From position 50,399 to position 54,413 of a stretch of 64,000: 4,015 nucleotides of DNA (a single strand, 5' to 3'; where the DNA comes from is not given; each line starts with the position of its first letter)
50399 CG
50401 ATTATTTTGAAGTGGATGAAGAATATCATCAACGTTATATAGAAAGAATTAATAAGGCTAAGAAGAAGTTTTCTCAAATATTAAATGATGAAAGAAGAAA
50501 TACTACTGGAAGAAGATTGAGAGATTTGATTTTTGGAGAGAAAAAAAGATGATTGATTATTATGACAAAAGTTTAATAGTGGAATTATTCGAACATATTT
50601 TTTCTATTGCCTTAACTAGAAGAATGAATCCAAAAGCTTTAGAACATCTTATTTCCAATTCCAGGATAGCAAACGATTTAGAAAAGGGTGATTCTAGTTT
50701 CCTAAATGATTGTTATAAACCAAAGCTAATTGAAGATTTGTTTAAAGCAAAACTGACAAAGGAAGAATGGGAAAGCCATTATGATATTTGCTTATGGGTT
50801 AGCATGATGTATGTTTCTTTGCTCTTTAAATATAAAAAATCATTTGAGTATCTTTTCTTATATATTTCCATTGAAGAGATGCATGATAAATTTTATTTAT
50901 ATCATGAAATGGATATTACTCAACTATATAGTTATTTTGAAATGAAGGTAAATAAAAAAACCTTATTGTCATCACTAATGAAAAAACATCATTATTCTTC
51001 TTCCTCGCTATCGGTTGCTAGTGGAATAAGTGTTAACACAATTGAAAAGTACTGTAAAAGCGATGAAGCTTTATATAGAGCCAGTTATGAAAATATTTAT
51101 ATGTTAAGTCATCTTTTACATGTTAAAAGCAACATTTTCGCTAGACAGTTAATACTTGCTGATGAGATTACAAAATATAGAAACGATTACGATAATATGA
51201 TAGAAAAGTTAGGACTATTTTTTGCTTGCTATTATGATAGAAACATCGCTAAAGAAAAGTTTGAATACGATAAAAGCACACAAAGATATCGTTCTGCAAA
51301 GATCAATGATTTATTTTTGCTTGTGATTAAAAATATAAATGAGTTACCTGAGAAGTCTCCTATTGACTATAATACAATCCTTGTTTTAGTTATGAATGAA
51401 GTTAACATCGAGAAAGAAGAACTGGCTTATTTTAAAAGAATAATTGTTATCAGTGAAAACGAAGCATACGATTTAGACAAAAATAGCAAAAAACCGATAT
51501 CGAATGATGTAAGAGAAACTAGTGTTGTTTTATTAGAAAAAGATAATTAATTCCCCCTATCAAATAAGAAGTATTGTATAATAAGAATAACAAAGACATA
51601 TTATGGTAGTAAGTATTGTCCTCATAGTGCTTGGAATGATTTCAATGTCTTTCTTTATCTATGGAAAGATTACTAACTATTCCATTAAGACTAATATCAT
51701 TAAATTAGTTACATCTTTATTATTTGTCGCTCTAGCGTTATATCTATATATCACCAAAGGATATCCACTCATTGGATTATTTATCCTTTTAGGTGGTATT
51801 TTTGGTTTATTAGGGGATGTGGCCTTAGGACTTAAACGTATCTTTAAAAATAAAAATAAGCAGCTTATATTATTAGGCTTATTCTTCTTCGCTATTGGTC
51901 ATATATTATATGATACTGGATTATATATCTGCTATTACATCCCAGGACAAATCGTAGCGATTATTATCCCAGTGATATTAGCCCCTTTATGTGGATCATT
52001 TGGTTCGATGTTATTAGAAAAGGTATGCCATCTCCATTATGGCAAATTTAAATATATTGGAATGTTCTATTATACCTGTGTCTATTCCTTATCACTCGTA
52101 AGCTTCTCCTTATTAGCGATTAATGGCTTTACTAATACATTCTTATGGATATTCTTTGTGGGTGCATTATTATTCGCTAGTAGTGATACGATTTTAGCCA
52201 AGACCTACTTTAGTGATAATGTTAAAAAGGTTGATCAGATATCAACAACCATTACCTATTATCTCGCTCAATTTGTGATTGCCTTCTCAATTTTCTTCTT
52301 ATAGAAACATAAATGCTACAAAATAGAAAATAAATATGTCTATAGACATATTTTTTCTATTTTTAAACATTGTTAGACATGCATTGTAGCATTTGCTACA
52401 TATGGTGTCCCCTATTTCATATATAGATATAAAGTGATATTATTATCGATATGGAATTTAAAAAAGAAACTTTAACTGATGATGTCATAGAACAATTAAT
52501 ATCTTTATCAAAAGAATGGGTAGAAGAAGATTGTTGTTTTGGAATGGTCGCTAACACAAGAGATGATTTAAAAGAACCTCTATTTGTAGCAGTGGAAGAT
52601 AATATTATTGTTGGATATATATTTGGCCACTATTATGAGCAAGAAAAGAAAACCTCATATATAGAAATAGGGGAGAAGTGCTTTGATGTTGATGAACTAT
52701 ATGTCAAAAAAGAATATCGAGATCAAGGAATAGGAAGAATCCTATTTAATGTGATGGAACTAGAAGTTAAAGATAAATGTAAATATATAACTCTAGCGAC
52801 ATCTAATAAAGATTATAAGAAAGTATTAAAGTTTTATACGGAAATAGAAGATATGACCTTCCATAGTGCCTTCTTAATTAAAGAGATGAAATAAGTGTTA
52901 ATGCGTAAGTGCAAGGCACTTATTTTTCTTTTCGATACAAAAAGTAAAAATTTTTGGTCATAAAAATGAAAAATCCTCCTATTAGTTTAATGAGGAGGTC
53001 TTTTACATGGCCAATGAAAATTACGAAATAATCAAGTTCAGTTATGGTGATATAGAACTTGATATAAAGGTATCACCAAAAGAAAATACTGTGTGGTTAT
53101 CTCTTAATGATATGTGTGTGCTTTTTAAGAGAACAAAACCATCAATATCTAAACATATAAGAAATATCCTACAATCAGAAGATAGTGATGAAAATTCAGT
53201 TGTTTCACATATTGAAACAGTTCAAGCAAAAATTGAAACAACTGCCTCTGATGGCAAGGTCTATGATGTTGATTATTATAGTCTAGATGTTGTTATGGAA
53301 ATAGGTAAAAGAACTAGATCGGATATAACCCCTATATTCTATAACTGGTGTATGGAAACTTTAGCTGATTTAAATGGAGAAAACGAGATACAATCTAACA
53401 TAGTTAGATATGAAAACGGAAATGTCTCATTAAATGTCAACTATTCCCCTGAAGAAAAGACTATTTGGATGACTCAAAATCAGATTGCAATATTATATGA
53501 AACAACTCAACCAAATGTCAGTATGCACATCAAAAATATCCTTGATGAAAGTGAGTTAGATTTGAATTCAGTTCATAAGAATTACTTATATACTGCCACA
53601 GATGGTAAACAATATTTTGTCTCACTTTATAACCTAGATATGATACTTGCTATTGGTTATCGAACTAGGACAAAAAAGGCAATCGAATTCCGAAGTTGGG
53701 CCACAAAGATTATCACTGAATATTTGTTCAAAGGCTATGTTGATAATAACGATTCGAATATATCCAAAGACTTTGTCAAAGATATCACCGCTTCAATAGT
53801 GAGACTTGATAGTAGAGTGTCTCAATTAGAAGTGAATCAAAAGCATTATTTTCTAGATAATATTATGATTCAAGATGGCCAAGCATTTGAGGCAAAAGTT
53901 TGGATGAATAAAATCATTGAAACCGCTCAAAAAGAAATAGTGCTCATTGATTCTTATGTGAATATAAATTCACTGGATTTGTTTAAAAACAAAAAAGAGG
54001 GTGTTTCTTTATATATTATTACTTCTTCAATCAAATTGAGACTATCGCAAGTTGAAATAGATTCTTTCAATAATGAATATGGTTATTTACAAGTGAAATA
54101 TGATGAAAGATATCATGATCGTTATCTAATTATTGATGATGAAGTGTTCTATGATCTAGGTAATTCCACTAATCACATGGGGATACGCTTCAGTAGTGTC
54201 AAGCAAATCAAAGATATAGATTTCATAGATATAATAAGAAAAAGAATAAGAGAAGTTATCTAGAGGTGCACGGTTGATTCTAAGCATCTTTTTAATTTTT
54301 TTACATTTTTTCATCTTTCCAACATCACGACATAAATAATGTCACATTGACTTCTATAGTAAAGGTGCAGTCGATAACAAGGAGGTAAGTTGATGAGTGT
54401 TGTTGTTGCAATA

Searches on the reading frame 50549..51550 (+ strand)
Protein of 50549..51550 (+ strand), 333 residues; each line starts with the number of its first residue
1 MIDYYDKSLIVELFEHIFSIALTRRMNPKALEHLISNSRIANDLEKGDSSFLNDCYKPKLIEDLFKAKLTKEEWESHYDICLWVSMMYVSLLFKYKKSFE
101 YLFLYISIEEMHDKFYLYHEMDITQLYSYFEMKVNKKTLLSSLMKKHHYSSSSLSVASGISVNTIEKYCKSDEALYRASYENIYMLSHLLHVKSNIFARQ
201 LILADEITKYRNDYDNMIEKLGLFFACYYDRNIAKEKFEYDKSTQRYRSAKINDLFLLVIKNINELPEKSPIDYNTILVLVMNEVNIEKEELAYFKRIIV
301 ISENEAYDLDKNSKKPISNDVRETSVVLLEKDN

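Call 5: search_protein_families(library=pfam, proteins=[window:50549-51550:+], max_evalue=0.01)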
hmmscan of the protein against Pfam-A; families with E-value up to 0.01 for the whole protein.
window:50549-51550:+ (333 aa): 1 family
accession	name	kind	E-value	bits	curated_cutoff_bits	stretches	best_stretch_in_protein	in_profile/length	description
PF13443.12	HTH_26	-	3.5e-05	24.4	22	1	140-172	2-34/63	Cro/C1-type HTH DNA-binding domain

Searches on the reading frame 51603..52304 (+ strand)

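Call 5: search_protein_families(library=pfam, proteins=[window:51603-52304:+], max_evalue=0.01)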
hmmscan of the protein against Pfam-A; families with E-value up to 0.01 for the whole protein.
window:51603-52304:+ (233 aa): 1 family
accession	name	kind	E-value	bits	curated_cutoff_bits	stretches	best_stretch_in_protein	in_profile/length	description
PF07947.19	YhhN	-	3e-20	73.1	25.6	1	33-230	5-182/182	YhhN family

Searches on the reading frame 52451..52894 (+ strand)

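Call 5: search_protein_families(library=pfam, proteins=[window:52451-52894:+], max_evalue=0.01)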
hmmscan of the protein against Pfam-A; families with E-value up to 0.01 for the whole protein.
window:52451-52894:+ (147 aa): 3 families
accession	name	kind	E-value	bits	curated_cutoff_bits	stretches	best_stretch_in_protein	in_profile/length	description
PF00583.31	Acetyltransf_1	-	3.3e-10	40.7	20.7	1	15-129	6-111/116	Acetyltransferase (GNAT) family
PF13508.13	Acetyltransf_7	-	4.4e-09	37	27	1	44-129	5-77/84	Acetyltransferase (GNAT) domain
PF13673.13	Acetyltransf_10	-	1.1e-07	32.4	23.6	1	58-119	33-96/128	Acetyltransferase (GNAT) domain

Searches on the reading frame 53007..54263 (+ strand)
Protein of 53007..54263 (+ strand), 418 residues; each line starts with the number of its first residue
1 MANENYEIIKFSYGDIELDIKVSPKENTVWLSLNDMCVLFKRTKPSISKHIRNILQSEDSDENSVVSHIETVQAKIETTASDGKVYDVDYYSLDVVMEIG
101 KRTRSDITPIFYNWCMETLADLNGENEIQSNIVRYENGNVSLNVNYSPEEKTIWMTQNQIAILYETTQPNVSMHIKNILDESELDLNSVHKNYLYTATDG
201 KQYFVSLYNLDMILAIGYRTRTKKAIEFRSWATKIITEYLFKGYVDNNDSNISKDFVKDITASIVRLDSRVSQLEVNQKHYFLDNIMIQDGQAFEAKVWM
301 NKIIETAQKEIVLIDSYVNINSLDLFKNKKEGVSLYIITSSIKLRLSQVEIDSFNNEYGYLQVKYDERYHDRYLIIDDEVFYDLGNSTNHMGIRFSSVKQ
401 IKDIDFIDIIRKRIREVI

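Call 5: search_protein_families(library=pfam, proteins=[window:53007-54263:+], max_evalue=0.01)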
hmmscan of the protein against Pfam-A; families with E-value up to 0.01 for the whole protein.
window:53007-54263:+ (418 aa): 1 family
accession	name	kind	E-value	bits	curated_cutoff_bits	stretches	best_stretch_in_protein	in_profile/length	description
PF13310.11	Virulence_RhuM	-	1.3e-24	87.3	33.7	2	188-250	1-66/252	Virulence protein RhuM family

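Call 8: search_protein_families(library=padloc, proteins=[window:53007-54263:+], max_evalue=0.01)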
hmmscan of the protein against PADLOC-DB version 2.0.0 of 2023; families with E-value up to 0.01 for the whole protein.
window:53007-54263:+ (418 aa): 40 families (the best 25 are shown)
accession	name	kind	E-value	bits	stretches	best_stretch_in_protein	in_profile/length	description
PDLC04879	PDC-S05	-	7.2e-85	282.9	2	129-402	4-274/285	-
PDLC04858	PDC-S05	-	4e-65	215.7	2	129-252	4-127/138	-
PDLC04876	PDC-S05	-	4.3e-62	206.9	2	128-277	6-156/174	-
PDLC04852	PDC-S05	-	1.1e-61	206.7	2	126-249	7-133/346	-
PDLC04870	PDC-S05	-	1.3e-61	205.7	2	127-249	6-128/214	-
PDLC04965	PDC-S23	-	3.9e-60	202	2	129-272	4-148/327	-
PDLC04853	PDC-S05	-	7.8e-60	200.8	2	129-249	5-128/336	-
PDLC04843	PDC-S05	-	2.2e-59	199.3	2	129-248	5-124/330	-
PDLC04851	PDC-S05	-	6.3e-58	194.5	2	127-250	7-133/342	-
PDLC04874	PDC-S05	-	1.6e-57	191.7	2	130-247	6-121/165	-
PDLC04964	PDC-S23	-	4.9e-56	188.3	2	131-249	5-126/331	-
PDLC04872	PDC-S05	-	1.3e-55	185.4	2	129-250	4-128/152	-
PDLC04854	PDC-S05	-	1.4e-54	183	2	130-247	4-124/212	-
PDLC04873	PDC-S05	-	1.9e-53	177.8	2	131-241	3-113/116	-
PDLC04963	PDC-S23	-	2.6e-52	176.2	2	131-249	3-119/312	-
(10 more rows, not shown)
